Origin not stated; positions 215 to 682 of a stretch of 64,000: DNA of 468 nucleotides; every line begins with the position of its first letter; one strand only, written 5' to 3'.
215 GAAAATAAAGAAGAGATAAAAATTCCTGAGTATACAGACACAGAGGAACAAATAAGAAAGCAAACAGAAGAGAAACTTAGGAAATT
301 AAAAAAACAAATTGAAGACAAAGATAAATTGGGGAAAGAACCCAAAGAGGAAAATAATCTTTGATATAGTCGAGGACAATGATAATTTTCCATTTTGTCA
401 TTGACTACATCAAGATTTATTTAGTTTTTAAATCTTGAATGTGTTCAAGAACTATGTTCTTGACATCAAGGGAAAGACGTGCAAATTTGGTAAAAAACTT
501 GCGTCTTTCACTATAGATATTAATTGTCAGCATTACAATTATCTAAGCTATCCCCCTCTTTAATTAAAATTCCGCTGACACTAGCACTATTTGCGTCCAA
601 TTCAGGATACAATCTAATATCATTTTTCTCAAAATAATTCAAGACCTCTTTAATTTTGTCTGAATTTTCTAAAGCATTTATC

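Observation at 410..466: Six same-orientation copies of a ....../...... double-hairpin element with compensatory changes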

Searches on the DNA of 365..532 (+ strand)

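Call 90: search_dna_similar(query=window:365-532:+, collection=plasmids, mode=distant, max_evalue=0.01, max_rows=5)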
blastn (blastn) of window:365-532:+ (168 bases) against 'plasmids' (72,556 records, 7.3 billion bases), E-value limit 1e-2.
No match.

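Call 91: search_dna_similar(query=window:365-532:+, collection=phages, mode=distant, max_evalue=0.01, max_rows=5)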
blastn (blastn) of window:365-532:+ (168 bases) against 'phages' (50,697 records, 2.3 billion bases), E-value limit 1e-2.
No match.
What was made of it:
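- Tried and rejected: Phage and plasmid collections give no match (calls 90, 91).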
